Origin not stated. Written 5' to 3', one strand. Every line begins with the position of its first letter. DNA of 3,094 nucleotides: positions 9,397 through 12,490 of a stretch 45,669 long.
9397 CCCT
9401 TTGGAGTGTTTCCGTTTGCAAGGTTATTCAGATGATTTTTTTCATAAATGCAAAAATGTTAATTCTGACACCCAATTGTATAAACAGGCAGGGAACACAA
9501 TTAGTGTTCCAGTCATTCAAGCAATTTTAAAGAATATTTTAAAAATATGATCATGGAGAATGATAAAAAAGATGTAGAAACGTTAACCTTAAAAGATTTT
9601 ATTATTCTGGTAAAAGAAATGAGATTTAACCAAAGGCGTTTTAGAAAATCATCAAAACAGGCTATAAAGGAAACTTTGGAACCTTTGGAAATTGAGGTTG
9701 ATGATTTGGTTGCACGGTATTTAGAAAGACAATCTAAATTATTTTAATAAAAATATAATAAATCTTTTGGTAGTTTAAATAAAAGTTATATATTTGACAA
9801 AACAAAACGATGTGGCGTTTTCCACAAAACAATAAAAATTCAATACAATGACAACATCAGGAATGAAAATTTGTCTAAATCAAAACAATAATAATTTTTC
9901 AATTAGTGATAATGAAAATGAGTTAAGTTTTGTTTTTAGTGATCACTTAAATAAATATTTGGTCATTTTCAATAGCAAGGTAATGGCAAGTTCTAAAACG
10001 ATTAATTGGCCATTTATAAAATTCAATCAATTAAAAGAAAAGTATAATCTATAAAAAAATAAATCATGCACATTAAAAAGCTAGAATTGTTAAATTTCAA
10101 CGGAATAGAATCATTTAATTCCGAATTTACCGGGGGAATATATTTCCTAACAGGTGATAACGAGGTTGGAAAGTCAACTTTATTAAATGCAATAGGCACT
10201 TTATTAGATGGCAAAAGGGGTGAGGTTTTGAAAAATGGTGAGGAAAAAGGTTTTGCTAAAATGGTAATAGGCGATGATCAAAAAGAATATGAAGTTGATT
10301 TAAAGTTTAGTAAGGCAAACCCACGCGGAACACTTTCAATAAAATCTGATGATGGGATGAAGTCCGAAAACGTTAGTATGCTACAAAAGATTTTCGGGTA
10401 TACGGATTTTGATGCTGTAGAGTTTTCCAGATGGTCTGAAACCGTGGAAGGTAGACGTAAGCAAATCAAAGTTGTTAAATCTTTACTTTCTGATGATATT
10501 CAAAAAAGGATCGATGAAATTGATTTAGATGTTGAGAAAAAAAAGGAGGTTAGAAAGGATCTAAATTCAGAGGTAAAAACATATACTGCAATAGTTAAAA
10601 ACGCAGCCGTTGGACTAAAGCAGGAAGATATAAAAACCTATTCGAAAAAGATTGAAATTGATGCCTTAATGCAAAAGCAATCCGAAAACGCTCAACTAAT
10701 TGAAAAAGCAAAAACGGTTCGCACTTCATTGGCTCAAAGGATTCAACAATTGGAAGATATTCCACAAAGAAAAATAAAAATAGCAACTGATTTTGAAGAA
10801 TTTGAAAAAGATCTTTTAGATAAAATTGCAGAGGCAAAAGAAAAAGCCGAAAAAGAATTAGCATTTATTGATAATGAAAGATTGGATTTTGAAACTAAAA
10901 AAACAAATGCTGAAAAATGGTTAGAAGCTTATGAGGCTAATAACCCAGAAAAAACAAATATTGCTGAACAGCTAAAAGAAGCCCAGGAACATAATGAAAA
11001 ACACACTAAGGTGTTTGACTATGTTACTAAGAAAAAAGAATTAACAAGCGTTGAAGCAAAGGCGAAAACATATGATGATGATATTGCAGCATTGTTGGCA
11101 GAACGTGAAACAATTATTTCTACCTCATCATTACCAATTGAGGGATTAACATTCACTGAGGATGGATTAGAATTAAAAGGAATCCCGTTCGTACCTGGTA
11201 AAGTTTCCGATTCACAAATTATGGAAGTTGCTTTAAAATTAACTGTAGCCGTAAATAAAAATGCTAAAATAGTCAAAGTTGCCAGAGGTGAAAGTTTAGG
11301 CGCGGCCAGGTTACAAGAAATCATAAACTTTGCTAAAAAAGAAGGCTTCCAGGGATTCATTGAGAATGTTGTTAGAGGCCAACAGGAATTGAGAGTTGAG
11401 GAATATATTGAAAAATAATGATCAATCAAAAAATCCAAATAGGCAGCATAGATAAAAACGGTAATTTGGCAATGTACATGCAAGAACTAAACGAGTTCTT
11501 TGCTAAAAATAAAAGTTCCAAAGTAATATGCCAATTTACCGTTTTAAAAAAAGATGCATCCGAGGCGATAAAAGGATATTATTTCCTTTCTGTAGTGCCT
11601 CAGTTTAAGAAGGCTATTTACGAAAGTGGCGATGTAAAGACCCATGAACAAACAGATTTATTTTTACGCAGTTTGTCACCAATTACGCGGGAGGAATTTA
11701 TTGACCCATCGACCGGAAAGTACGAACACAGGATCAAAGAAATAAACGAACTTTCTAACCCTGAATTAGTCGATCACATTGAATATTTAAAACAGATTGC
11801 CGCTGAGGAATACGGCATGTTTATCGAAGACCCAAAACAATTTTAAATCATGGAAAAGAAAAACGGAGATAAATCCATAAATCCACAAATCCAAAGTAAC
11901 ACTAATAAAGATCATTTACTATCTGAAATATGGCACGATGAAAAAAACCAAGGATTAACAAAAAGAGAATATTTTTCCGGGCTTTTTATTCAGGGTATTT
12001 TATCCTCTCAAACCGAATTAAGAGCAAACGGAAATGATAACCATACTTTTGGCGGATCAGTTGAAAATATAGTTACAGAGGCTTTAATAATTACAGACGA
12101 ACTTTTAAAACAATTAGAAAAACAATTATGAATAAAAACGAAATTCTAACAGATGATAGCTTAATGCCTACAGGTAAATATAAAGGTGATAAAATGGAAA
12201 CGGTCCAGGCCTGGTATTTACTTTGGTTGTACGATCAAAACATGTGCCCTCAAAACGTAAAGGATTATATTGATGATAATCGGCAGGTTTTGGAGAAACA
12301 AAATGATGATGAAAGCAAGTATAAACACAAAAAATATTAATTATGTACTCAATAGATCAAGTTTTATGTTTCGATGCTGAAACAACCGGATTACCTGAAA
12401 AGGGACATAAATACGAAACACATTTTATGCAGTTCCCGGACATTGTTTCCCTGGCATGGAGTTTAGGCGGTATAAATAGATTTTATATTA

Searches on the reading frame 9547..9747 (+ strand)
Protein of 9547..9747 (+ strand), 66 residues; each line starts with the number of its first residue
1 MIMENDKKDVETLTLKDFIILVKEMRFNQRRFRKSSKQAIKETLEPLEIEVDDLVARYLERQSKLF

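Call 61: search_protein_families(library=pfam, max_evalue=0.01, proteins=[window:9547-9747:+])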
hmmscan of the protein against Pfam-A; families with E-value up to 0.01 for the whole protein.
window:9547-9747:+ (66 aa): 0 families

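Call 62: search_protein_families(library=phrogs, max_evalue=0.001, proteins=[window:9547-9747:+])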
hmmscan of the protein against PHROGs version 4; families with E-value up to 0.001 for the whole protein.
window:9547-9747:+ (66 aa): 0 families

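Call 84: find_homologous_proteins(query=window:9547-9747:+, max_evalue=0.001)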
Query window:9547-9747:+ (66 aa): 8 proteins with E <= 0.001 among 9 candidates.
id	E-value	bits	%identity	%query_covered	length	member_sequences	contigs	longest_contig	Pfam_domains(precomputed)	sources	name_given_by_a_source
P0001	1.1e-32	128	100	100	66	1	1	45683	-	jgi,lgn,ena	-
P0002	2.8e-27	111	86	97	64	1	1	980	-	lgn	-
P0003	3.8e-26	107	88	97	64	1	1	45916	-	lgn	-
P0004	2.5e-25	105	81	97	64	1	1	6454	-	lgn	-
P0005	8.1e-25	103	80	97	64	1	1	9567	-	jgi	jgi:ribosomal protein S3AE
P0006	1.4e-20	90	69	97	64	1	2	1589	-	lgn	-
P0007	9.6e-20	87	73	97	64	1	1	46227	-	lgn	-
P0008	1.0e-19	87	73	97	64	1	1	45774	-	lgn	-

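Call 85: find_encoding_contigs(protein=P0003, flank=10000, max_places=2)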
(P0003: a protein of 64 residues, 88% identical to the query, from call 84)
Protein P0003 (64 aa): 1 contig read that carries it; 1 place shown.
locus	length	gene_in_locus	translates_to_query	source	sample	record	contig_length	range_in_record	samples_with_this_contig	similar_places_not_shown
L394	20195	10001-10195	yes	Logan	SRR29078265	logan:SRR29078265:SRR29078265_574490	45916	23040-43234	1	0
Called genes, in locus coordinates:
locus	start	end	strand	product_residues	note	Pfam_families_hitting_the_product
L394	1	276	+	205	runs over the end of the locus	-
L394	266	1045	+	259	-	-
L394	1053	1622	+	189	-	PF11860:Muramidase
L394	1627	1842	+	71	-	-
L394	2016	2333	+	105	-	PF10902:WYL_2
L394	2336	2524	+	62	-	-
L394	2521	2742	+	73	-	-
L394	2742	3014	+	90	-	-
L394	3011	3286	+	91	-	-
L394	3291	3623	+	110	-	-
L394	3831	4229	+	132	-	-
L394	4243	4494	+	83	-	-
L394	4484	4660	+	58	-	PF05857:TraX (weak)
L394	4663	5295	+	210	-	PF04404:ERF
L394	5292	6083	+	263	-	-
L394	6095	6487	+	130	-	-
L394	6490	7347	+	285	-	-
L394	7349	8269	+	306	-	-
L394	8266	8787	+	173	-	-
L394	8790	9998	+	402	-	PF00145:DNA_methylase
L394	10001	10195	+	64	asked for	-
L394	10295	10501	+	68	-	-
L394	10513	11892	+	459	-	PF13175:AAA_15 (weak), PF13476:AAA_23 (faint), PF13555:AAA_29 (weak), PF00005:ABC_tran (weak)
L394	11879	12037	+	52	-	-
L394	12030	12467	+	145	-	-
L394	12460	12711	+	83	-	-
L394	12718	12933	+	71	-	-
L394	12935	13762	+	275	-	PF00929:RNase_T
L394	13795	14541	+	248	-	-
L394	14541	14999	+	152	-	-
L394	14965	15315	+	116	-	-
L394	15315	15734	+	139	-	PF00436:SSB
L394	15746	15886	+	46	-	-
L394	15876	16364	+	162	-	-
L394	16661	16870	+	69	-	-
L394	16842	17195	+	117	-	-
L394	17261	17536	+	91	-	-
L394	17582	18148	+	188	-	-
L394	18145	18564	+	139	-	-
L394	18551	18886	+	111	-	-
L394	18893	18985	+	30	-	-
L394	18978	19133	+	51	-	-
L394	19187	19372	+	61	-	-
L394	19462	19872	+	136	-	-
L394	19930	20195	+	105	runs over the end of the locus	-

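Call 86: find_encoding_contigs(protein=P0007, flank=10000, max_places=2)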
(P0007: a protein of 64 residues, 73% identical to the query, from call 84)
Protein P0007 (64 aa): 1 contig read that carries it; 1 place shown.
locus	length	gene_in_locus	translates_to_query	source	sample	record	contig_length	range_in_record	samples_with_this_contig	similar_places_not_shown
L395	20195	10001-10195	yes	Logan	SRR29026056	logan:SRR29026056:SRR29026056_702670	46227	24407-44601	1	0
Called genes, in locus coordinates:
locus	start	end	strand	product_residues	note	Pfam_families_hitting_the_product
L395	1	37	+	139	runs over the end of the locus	-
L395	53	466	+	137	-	-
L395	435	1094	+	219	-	-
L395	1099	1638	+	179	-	PF01520:Amidase_3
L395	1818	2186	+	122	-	-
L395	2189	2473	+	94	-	-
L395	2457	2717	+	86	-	-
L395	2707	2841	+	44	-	-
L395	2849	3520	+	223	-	PF04404:ERF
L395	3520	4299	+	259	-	-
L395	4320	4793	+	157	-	-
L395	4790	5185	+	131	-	-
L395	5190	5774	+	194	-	PF05063:MT-A70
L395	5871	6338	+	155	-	PF05869:Dam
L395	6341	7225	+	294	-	-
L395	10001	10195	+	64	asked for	-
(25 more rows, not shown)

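Call 87: find_encoding_contigs(protein=P0008, flank=10000, max_places=2)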
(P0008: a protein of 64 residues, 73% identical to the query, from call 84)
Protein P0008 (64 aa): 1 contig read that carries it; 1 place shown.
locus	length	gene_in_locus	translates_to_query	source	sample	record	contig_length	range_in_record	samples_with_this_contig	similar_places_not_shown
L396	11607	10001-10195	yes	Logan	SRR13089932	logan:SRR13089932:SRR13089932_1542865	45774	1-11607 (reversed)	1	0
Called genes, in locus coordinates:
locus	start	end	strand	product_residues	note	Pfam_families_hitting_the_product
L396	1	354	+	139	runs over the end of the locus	-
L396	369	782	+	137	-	-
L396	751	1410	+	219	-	-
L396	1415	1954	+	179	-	PF01520:Amidase_3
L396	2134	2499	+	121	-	-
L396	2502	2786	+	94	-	-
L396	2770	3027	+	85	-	-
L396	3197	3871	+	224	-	PF04404:ERF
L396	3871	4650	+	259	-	-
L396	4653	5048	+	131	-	PF12728:HTH_17 (faint)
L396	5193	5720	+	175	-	-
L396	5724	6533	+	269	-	PF13730:HTH_36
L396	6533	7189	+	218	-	PF01555:N6_N4_Mtase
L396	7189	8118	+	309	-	-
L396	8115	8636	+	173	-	-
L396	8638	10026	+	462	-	PF00145:DNA_methylase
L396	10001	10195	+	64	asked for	-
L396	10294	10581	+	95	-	-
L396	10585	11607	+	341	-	?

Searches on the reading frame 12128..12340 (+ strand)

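Call 61: search_protein_families(library=pfam, max_evalue=0.01, proteins=[window:12128-12340:+])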
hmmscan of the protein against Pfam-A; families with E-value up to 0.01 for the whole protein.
window:12128-12340:+ (70 aa): 1 family
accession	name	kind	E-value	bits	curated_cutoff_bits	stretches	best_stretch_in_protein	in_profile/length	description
PF12843.12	QSregVF_b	-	0.002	18.4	22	1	12-38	12-38/66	Putative quorum-sensing-regulated virulence factor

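Call 62: search_protein_families(library=phrogs, max_evalue=0.001, proteins=[window:12128-12340:+])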
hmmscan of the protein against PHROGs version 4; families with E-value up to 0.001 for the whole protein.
window:12128-12340:+ (70 aa): 0 families
